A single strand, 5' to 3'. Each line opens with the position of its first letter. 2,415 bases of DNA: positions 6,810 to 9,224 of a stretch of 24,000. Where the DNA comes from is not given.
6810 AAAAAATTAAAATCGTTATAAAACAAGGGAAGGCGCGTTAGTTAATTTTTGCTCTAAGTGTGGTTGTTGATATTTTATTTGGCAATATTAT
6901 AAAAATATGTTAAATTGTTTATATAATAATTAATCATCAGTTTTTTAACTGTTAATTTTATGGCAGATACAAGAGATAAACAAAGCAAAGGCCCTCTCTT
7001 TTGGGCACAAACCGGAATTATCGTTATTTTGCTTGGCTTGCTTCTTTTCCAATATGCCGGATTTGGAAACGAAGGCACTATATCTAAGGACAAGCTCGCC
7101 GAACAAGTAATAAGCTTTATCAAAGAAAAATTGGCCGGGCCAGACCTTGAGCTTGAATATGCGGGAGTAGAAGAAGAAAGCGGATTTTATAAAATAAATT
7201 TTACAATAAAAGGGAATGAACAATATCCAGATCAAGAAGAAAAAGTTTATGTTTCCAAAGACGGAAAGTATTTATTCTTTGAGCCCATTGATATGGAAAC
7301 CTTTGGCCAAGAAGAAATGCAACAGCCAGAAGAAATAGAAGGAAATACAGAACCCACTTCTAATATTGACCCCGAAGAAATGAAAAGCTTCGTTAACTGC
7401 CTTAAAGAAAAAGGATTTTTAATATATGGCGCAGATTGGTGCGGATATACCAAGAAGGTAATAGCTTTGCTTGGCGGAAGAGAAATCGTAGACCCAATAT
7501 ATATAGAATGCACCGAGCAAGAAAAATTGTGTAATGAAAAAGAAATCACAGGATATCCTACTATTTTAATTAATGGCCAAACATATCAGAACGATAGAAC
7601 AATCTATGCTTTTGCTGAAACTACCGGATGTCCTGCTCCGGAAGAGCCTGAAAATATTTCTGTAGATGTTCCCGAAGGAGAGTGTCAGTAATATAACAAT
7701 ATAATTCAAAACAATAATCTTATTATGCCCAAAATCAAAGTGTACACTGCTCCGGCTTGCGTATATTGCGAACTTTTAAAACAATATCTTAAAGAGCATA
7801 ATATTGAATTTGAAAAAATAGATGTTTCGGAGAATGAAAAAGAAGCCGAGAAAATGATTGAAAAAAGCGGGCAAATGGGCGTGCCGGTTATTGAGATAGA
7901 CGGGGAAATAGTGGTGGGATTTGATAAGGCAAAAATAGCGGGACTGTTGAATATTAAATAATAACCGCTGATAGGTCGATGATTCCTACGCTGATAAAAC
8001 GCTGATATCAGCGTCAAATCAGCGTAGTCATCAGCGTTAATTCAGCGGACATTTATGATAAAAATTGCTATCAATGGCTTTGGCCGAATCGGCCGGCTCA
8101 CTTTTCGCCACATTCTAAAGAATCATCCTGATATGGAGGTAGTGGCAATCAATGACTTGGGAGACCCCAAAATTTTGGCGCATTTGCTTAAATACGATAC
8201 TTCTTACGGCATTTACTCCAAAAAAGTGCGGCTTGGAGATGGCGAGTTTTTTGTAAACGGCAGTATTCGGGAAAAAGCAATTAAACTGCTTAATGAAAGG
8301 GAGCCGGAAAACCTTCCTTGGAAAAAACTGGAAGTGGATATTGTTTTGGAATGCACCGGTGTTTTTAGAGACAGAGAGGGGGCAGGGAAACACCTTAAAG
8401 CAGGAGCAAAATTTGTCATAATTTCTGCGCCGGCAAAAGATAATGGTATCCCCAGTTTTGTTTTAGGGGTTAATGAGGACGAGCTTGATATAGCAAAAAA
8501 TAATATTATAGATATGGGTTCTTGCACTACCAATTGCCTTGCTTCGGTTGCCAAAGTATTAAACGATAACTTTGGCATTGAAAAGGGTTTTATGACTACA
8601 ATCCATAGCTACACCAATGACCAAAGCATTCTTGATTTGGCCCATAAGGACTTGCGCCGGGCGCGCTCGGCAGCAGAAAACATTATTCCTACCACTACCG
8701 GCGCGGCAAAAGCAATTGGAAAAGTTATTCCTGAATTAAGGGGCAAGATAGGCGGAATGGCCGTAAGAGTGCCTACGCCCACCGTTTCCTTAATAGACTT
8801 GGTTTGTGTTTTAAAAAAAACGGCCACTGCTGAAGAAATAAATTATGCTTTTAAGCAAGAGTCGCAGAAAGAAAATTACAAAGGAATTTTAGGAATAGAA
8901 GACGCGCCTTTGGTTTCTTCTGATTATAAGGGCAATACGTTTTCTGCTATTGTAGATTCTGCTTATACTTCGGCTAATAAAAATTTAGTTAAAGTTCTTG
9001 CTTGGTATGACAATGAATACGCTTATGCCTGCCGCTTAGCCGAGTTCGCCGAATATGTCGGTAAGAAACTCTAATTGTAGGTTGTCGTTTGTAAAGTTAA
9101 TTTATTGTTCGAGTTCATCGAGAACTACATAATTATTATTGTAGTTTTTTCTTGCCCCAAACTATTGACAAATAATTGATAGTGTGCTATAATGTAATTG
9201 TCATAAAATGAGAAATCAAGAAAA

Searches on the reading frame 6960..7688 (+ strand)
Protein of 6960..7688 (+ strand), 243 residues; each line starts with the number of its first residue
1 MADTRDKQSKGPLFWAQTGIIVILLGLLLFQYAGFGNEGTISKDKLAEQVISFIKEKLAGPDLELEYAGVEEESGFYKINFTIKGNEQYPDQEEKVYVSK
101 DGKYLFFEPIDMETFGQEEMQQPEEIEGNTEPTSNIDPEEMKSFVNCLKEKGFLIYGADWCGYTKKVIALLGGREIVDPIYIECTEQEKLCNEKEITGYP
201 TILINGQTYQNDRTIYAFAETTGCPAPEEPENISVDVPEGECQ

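Call 12: search_protein_families(library=pfam, proteins=[window:6960-7688:+], max_evalue=1)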
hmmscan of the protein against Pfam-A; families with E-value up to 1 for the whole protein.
window:6960-7688:+ (243 aa): 2 families
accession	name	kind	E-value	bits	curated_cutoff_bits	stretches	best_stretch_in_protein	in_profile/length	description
PF00085.26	Thioredoxin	-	0.00025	21.4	23.5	1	140-206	9-80/103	Thioredoxin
PF00462.30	Glutaredoxin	-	0.011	16.4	22.9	1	154-207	2-58/60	Glutaredoxin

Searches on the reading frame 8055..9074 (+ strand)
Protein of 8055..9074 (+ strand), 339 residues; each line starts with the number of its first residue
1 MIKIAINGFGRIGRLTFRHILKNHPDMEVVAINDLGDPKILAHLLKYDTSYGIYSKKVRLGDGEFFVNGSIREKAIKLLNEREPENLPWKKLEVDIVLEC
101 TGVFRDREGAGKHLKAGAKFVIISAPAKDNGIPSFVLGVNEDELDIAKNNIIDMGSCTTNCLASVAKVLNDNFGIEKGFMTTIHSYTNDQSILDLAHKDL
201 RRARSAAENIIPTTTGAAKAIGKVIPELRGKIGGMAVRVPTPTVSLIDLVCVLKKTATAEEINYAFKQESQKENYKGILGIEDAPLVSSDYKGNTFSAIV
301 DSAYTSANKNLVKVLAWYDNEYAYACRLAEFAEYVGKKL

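Call 12: search_protein_families(library=pfam, proteins=[window:8055-9071:+], max_evalue=1)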
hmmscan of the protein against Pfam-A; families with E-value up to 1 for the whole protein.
window:8055-9071:+ (339 aa): 5 families
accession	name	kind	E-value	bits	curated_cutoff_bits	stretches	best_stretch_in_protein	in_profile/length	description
PF02800.25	Gp_dh_C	-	1.1e-63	214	24.4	1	162-318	1-158/158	Glyceraldehyde 3-phosphate dehydrogenase, C-terminal domain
PF00044.30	Gp_dh_N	-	6.7e-39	132.7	31.7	1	2-106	1-100/101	Glyceraldehyde 3-phosphate dehydrogenase, NAD binding domain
PF03447.22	NAD_binding_3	-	0.0077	17.4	24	1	8-126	1-91/116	Homoserine dehydrogenase, NAD binding domain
PF00107.32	ADH_zinc_N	-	0.039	14.3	31.8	1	91-140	56-105/129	Zinc-binding dehydrogenase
PF01113.26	DapB_N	-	0.11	13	25.6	0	2-34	1-33/124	Dihydrodipicolinate reductase, N-terminus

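Call 86: find_encoding_contigs(protein=window:8055-9074:+, flank=6000, max_places=8)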
Protein window:8055-9074:+ (339 aa): 10 contigs read that carry it; 3 places shown.
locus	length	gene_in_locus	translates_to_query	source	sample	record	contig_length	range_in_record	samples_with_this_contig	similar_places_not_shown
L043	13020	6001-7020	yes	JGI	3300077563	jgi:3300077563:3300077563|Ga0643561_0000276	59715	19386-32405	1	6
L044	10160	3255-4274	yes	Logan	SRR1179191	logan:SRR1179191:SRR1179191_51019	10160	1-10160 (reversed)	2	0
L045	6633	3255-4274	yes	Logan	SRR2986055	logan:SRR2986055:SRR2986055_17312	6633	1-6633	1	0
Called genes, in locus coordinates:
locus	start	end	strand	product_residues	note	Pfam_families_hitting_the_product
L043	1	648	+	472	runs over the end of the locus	PF00091:Tubulin, PF13809:Tubulin_2 (faint), PF12327:FtsZ_C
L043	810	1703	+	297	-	PF00483:NTP_transferase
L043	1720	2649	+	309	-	PF00890:FAD_binding_2 (faint), PF01266:DAO (faint), PF01946:Thi4 (faint), PF03486:HI0933_like (faint), PF07992:Pyr_redox_2, PF12831:FAD_oxidored (faint), PF13738:Pyr_redox_3, PF00070:Pyr_redox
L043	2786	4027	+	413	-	PF03952:Enolase_N, PF00113:Enolase_C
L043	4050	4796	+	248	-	PF00300:His_Phos_1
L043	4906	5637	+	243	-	-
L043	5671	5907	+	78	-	PF13192:Thioredoxin_3 (weak), PF00462:Glutaredoxin, PF13417:GST_N_3 (weak)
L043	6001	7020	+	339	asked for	PF00044:Gp_dh_N, PF02800:Gp_dh_C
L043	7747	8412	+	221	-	-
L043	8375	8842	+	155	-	-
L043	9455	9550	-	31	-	-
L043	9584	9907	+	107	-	-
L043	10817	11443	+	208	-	PF13549:ATP-grasp_5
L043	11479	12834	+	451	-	PF02629:CoA_binding, PF13380:CoA_binding_2, PF13607:Succ_CoA_lig, PF19045:Ligase_CoA_2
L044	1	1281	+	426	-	?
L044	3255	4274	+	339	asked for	PF00044:Gp_dh_N, PF02800:Gp_dh_C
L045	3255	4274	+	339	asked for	PF00044:Gp_dh_N, PF02800:Gp_dh_C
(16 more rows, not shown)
